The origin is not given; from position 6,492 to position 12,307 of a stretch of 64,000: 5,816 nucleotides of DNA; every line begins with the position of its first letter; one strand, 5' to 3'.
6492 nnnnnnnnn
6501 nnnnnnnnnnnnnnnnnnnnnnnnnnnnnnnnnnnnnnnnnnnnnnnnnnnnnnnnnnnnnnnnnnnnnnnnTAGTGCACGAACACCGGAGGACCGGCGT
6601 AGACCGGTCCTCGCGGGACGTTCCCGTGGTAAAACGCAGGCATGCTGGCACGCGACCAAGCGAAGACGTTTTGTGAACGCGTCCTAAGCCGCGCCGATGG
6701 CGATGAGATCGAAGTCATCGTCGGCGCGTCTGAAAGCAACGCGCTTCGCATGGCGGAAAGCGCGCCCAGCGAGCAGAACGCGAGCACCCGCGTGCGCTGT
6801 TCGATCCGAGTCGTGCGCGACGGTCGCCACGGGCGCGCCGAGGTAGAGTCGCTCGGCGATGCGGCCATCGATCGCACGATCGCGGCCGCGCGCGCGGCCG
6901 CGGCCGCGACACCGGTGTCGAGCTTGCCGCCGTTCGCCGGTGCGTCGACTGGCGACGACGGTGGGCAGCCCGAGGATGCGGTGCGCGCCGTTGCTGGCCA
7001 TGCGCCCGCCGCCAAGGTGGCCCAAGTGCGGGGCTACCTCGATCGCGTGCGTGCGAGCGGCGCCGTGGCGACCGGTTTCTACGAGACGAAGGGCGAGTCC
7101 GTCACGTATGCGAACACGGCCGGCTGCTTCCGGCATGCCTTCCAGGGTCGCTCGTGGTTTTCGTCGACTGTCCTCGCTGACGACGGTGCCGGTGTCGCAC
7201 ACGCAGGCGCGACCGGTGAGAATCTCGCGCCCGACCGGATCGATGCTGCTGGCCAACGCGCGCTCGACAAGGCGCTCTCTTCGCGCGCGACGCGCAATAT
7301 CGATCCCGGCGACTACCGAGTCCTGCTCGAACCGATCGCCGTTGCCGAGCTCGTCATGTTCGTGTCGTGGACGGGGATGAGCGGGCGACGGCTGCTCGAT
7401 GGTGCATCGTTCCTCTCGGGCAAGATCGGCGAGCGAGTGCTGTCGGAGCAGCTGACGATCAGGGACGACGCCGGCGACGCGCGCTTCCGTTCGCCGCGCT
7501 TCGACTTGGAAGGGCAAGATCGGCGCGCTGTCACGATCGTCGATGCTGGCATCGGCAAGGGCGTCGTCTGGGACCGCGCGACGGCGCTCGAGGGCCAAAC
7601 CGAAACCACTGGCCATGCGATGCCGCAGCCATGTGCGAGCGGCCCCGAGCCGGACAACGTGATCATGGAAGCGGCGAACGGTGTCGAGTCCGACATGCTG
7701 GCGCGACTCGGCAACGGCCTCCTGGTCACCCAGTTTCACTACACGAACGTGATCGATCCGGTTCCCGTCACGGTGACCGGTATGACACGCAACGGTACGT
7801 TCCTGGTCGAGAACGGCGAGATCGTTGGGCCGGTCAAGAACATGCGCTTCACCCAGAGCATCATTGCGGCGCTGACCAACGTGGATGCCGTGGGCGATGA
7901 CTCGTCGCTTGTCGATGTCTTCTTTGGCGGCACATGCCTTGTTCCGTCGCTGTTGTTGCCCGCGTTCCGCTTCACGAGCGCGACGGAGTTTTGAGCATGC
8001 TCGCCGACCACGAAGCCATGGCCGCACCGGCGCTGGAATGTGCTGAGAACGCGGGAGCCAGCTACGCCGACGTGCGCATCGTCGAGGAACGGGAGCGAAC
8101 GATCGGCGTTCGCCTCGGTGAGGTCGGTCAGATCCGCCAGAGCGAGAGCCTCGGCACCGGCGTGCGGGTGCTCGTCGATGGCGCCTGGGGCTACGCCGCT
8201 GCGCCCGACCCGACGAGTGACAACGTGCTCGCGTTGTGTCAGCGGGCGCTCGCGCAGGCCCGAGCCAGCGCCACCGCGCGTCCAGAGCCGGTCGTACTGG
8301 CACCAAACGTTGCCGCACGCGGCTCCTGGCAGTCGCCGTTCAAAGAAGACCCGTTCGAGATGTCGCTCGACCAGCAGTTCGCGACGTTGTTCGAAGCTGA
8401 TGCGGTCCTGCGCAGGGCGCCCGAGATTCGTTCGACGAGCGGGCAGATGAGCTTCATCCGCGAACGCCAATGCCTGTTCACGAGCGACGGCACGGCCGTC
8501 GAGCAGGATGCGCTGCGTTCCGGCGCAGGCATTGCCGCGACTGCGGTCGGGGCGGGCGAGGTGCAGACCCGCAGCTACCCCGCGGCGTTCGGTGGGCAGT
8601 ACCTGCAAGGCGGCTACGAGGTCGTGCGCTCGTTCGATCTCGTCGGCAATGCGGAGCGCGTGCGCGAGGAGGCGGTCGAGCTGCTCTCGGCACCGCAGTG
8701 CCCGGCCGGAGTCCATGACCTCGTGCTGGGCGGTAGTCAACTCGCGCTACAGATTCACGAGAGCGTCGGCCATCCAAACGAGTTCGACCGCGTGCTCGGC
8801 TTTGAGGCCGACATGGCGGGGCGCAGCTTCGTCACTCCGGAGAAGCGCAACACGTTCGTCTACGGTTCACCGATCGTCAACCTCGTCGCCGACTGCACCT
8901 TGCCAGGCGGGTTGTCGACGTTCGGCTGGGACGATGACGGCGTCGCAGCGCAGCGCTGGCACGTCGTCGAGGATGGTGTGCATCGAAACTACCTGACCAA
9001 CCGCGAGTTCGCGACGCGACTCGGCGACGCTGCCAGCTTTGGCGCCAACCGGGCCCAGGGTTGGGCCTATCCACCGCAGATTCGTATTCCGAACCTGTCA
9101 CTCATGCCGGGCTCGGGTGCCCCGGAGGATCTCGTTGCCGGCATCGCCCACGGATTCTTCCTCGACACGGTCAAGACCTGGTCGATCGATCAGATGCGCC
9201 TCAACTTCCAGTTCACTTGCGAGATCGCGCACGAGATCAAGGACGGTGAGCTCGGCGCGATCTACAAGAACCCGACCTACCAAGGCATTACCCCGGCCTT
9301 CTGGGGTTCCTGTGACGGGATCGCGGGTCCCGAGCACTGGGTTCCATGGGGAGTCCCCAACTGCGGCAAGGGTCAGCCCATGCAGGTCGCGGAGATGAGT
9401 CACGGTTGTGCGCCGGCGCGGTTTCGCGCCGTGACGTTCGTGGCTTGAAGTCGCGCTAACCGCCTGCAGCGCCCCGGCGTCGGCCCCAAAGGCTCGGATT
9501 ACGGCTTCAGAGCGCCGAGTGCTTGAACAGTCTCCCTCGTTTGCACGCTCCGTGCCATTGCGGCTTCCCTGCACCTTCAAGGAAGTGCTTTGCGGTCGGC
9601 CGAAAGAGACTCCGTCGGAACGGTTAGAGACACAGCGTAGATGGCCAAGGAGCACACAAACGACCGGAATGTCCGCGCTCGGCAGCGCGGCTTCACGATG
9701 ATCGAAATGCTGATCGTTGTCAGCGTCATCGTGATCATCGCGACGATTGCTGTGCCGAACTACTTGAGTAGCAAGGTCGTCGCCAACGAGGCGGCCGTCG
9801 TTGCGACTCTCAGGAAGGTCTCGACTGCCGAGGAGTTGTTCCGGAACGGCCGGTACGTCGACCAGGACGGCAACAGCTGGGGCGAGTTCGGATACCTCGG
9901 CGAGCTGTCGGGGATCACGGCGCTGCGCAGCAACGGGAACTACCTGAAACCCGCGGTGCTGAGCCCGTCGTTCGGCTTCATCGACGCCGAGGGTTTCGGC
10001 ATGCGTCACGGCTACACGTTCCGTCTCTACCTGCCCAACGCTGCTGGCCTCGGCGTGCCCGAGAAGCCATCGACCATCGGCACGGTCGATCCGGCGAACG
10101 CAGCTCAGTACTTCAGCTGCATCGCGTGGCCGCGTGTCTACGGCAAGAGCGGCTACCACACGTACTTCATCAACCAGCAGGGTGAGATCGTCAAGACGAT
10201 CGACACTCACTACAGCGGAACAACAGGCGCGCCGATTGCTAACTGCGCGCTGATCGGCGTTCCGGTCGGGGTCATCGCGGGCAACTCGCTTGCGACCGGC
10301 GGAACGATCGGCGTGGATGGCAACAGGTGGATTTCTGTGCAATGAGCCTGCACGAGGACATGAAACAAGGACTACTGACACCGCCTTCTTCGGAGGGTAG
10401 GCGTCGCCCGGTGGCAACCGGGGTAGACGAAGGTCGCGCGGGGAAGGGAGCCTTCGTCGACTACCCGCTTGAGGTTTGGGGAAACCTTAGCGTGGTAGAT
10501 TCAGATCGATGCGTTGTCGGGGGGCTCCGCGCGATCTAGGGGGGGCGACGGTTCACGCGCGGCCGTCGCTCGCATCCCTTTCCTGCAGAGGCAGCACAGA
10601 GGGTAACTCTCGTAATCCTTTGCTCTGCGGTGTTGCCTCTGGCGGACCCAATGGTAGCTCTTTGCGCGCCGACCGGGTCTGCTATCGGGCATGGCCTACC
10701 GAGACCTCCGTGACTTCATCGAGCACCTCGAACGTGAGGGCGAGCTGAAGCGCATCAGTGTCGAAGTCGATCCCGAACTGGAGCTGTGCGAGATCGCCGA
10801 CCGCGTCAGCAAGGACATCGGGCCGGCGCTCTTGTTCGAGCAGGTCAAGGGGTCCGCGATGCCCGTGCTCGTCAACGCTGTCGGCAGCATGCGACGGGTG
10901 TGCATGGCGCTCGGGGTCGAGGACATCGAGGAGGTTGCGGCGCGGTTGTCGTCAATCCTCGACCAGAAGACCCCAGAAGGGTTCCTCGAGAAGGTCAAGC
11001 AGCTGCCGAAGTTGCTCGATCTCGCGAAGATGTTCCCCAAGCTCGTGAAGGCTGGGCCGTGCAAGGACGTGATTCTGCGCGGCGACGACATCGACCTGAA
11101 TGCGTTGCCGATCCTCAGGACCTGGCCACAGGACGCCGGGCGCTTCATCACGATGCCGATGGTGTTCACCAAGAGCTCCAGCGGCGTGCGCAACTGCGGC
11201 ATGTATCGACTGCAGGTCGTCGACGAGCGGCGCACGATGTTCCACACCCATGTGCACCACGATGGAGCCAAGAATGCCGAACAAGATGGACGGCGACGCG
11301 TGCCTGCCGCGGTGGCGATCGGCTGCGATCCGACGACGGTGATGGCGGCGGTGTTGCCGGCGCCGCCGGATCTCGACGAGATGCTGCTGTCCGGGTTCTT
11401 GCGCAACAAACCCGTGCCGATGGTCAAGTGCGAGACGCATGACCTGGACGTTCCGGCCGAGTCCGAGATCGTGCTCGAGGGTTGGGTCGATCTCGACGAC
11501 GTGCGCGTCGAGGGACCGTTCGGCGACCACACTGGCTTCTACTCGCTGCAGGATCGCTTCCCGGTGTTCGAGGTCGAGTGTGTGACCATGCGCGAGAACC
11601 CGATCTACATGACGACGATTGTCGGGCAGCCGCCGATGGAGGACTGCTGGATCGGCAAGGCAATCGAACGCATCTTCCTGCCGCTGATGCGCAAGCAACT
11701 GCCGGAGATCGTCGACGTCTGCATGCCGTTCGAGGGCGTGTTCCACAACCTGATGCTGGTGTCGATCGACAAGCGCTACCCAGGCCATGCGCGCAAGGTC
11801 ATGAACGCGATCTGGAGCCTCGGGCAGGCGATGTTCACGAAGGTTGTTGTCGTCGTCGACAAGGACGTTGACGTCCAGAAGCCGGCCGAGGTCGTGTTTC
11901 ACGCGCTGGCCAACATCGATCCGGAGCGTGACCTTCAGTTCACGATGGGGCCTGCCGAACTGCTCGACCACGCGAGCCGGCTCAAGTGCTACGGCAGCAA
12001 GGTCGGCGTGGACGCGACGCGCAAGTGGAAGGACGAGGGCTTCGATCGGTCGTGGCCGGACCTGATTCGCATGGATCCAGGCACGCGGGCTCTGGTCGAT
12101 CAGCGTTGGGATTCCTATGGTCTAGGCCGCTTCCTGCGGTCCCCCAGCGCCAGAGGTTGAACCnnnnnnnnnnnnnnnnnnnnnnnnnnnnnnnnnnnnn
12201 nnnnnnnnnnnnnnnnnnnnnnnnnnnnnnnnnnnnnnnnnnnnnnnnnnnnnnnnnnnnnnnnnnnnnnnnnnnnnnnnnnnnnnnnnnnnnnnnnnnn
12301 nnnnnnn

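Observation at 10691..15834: Operon joining a UbiD decarboxylase, an unknown ORF, a mycobacterial-type DPPR synthase homologue and a GT-C glycosyltransferase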

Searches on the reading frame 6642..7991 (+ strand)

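Call 6: search_protein_families(library=pfam, proteins=[window:6642-7991:+], max_evalue=0.01)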
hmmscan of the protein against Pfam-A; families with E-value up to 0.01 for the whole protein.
window:6642-7991:+ (450 aa): 3 families
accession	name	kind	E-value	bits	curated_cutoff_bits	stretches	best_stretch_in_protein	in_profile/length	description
PF19289.4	PmbA_TldD_3rd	-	2.5e-46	158.1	22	1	222-445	1-219/220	PmbA/TldA metallopeptidase C-terminal domain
PF01523.21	PmbA_TldD_1st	-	0.00012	22.6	20.9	1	24-87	2-65/65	PmbA/TldA metallopeptidase domain 1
PF19290.4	PmbA_TldD_2nd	-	0.00013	22.8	20.9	1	127-214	20-108/109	PmbA/TldA metallopeptidase central domain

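Call 7: search_protein_families(library=ncbifam, proteins=[window:6642-7991:+], max_evalue=0.01)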
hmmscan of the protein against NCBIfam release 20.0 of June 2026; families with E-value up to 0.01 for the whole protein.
window:6642-7991:+ (450 aa): 3 families
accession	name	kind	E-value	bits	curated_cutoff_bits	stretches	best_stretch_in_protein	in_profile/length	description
NF008268.0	PRK11040.1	equivalog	4.6e-15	55.3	438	1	16-436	27-440/446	metalloprotease PmbA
NF008006.0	PRK10735.1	equivalog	6.5e-10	38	513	1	249-423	272-447/481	metalloprotease TldD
NF040952.1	Arch_mtprotase_TldD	equivalog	3.3e-08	32.7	635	1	34-424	26-415/443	zinc metalloprotease TldD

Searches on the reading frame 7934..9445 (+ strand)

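Call 6: search_protein_families(library=pfam, proteins=[window:7934-9445:+], max_evalue=0.01)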
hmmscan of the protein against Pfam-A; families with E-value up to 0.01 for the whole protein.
window:7934-9445:+ (504 aa): 3 families
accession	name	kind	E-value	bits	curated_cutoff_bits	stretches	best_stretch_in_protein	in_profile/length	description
PF19289.4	PmbA_TldD_3rd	-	6.6e-25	88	22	1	265-469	8-202/220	PmbA/TldA metallopeptidase C-terminal domain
PF01523.21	PmbA_TldD_1st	-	9.1e-15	55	20.9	1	45-109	1-65/65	PmbA/TldA metallopeptidase domain 1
PF19290.4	PmbA_TldD_2nd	-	0.00014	22.7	20.9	1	139-251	2-109/109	PmbA/TldA metallopeptidase central domain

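Call 7: search_protein_families(library=ncbifam, proteins=[window:7934-9445:+], max_evalue=0.01)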
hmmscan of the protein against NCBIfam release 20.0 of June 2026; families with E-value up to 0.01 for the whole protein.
window:7934-9445:+ (504 aa): 2 families
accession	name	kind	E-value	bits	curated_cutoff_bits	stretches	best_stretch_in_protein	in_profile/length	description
NF040952.1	Arch_mtprotase_TldD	equivalog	2.5e-36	125.4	635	1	34-486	4-429/443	zinc metalloprotease TldD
NF008006.0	PRK10735.1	equivalog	2.9e-17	62.3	513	1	74-450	65-428/481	metalloprotease TldD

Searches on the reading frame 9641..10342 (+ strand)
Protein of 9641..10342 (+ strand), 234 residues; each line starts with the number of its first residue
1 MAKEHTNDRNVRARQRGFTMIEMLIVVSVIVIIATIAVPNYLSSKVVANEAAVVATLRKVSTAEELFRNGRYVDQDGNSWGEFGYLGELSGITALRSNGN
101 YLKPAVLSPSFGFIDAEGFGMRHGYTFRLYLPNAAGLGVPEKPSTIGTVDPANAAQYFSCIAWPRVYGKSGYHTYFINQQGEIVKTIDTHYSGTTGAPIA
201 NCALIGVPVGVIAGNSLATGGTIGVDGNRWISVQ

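Call 6: search_protein_families(library=pfam, proteins=[window:9641-10342:+], max_evalue=0.01)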
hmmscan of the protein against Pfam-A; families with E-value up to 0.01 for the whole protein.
window:9641-10342:+ (234 aa): 2 families
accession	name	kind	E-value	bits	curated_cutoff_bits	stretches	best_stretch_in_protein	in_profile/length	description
PF07963.17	N_methyl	-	1.5e-07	31.1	21.2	1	12-37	1-26/27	Prokaryotic N-terminal methylation motif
PF11453.13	DUF2950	-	0.00045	19.9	20.2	1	148-183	211-246/274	Protein of unknown function (DUF2950)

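Call 7: search_protein_families(library=ncbifam, proteins=[window:9641-10342:+], max_evalue=0.01)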
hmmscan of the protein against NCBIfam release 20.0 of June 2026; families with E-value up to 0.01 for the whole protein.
window:9641-10342:+ (234 aa): 9 families
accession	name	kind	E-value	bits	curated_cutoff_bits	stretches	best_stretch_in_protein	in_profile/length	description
NF041775.1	typeIV_PilA_Myxo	equivalog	1.9e-09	37.8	400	1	12-67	7-62/214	type IV pilin protein PilA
NF040999.1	pilin_ComGC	equivalog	4e-08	33.4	75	1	16-68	2-54/84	competence type IV pilus major pilin ComGC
TIGR02532.1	IV_pilin_GFxxxE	domain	7e-08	32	16.3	1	15-38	1-24/24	prepilin-type N-terminal cleavage/methylation domain-containing protein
TIGR01710.1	typeII_sec_gspG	equivalog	7.2e-07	29.3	88.85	1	16-68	1-53/134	type II secretion system major pseudopilin GspG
NF007862.0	PRK10574.1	equivalog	1.2e-06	28.7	138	1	13-43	2-32/145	prepilin peptidase-dependent pilin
NF040982.1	ComGD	equivalog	0.00017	22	70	1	15-44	1-29/139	competence type IV pilus minor pilin ComGD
NF041013.1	T4P_ComGE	equivalog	0.00019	21.4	49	1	15-41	3-29/83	competence type IV pilus minor pilin ComGE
TIGR01708.2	typeII_sec_gspH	equivalog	0.00036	20.5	80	1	15-42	1-28/169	type II secretion system minor pseudopilin GspH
NF007800.0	PRK10506.1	equivalog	0.0038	17.1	158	1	12-38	5-31/163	prepilin peptidase-dependent protein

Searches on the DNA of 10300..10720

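Call 91: search_rna_families(source=window, start=10300, end=10720, threshold=evalue, max_evalue=1, show_alignments=2)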
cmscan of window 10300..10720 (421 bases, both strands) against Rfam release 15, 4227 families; matches with E-value up to 1: 0.
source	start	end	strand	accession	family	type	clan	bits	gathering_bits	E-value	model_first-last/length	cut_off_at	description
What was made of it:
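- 10395..10600 (+): Conserved structured non-coding RNA element ending in a GC-rich hairpin and a U-rich tract. It lies between the pilin-like gene and UbiD and is a possible leader, terminator or small RNA. No Rfam hit at E<=1 (call 91).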

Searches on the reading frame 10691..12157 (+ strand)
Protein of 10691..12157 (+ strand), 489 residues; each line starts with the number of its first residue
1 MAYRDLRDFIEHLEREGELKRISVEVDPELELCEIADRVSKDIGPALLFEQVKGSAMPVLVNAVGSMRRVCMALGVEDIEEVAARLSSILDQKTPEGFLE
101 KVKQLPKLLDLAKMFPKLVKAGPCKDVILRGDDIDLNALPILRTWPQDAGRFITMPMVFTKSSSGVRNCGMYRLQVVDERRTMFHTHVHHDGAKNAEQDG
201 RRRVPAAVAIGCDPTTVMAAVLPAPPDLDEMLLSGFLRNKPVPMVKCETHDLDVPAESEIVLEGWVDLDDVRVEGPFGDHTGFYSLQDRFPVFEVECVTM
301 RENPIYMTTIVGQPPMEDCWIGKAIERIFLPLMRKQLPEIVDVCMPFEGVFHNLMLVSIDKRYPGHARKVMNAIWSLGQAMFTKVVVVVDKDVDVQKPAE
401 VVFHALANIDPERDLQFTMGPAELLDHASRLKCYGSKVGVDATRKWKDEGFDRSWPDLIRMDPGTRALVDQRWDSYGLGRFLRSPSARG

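Call 6: search_protein_families(library=pfam, proteins=[window:10691-12157:+], max_evalue=0.01)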
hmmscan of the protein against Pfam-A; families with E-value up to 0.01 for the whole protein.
window:10691-12157:+ (489 aa): 3 families
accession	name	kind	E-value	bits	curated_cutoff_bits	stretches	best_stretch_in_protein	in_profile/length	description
PF01977.22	UbiD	-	2.2e-76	256.1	23.3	1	119-314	3-206/206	3-octaprenyl-4-hydroxybenzoate carboxy-lyase Rift-related domain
PF20696.2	UbiD_C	-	1.9e-43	147.9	24.2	1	319-442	1-127/127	3-octaprenyl-4-hydroxybenzoate carboxy-lyase C-terminal domain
PF20695.2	UbiD_N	-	8.3e-27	93.5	24.3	1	10-85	1-77/78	3-octaprenyl-4-hydroxybenzoate carboxy-lyase N-terminal domain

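Call 7: search_protein_families(library=ncbifam, proteins=[window:10691-12157:+], max_evalue=0.01)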
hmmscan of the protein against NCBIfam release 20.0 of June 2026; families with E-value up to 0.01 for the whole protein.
window:10691-12157:+ (489 aa): 7 families
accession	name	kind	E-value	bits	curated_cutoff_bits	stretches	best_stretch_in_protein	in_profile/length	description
TIGR03701.1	mena_SCO4490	equivalog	7.4e-173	575.2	495.9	1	8-437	1-433/433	menaquinone biosynthesis decarboxylase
TIGR00148.1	TIGR00148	subfamily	7.6e-143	476.3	244.85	1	6-445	1-438/438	UbiD family decarboxylase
NF008175.0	PRK10922.1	equivalog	1.5e-130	436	788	1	1-476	4-488/497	4-hydroxy-3-polyprenylbenzoate decarboxylase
NF041204.1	VdcC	exception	6.1e-69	232.6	650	1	3-449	1-442/467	non-oxidative hydroxyarylic acid decarboxylases subunit C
TIGR02724.1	phenyl_P_beta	equivalog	8.4e-52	176.1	468.95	1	5-478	2-471/472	phenylphosphate carboxylase subunit beta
TIGR02723.1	phenyl_P_alpha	equivalog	2.4e-40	138.6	564.6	1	4-417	8-412/485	phenylphosphate carboxylase subunit alpha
NF041219.1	BagN_FevL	exception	2.1e-36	125.5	1000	1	2-317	16-331/502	bagremycin/ferroverdin biosynthesis UbiD family decarboxylase BagN/FevL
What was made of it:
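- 10691..12160 (+): UbiD-family decarboxylase, futalosine-type menaquinone biosynthesis (MqnL-like). It is a neighbour, probably co-transcribed here, but not part of the glycosylation module. TIGR03701 mena_SCO4490 equivalog scores 575 bits against a cut-off of 496 (call 7), with three UbiD Pfam domains (call 6).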
